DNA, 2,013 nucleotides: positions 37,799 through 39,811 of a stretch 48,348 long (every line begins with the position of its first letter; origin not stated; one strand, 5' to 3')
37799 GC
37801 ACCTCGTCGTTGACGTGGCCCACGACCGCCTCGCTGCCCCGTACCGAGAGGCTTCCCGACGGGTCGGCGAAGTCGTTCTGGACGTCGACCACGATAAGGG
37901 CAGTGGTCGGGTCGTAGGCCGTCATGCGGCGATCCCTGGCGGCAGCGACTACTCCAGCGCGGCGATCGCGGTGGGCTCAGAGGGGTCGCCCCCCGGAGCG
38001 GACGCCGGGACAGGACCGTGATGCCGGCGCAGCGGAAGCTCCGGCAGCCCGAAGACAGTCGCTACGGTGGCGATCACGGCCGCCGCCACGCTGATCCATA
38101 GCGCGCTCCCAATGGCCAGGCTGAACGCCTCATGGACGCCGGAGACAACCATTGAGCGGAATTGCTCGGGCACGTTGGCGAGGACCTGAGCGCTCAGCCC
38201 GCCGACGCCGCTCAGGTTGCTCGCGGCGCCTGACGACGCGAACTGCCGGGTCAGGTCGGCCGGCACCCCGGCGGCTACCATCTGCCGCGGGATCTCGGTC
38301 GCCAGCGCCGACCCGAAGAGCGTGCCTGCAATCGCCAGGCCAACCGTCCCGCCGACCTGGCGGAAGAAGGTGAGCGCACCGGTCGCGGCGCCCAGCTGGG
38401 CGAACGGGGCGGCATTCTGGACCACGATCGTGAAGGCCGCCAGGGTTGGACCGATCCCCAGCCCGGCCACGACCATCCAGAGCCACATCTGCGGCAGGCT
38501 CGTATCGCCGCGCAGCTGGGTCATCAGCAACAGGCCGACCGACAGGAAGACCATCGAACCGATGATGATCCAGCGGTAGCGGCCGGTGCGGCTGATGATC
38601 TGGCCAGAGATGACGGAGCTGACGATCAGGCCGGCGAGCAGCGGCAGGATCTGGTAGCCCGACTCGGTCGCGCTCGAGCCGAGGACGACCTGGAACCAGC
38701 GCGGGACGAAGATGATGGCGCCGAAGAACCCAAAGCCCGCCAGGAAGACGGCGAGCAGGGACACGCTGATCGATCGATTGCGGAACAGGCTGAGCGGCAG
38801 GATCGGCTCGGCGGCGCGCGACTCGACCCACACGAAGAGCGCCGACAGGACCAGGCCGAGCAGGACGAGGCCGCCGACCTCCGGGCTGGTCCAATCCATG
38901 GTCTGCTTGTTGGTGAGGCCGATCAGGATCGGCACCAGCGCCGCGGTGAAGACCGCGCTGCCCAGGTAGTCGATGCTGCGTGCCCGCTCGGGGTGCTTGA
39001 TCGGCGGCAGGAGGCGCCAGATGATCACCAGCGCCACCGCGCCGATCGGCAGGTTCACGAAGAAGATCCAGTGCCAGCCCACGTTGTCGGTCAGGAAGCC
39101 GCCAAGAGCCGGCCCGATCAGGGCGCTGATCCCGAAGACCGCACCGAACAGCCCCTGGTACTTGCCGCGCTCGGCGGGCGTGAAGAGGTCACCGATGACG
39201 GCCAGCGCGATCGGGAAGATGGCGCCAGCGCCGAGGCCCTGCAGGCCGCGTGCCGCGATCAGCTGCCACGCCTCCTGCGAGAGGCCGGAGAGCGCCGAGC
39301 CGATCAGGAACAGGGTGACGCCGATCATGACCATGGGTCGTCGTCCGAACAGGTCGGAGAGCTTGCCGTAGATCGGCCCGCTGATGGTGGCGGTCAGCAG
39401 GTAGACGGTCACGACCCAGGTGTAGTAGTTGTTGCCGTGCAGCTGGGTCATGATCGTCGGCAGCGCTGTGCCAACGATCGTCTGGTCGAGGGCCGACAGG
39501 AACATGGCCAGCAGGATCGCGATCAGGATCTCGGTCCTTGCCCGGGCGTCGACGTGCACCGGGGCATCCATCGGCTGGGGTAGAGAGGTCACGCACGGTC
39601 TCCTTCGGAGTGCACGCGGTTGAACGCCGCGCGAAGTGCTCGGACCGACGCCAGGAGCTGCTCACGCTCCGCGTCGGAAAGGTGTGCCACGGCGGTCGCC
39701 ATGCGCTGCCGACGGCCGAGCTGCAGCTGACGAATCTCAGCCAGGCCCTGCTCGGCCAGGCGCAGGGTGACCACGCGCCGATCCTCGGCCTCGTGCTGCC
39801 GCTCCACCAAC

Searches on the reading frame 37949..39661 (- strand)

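Call 55: search_protein_families(library=pfam, proteins=[window:37949-39661:-], max_evalue=0.0001)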
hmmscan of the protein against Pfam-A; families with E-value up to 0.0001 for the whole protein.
window:37949-39661:- (570 aa): 4 families
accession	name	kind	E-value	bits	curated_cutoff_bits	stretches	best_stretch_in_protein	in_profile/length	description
PF07690.21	MFS_1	-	2.8e-60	204.5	33.4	1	49-441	1-346/347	Major Facilitator Superfamily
PF00083.30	Sugar_tr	-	1.2e-17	64.4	22.3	1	77-217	45-190/452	Sugar (and other) transporter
PF06609.19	TRI12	-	1.2e-12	47.6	23.2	1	64-535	64-550/599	Fungal trichothecene efflux pump (TRI12)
PF12832.13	MFS_1_like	-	1.9e-07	30.9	25.2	1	100-201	269-372/373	MFS_1 like family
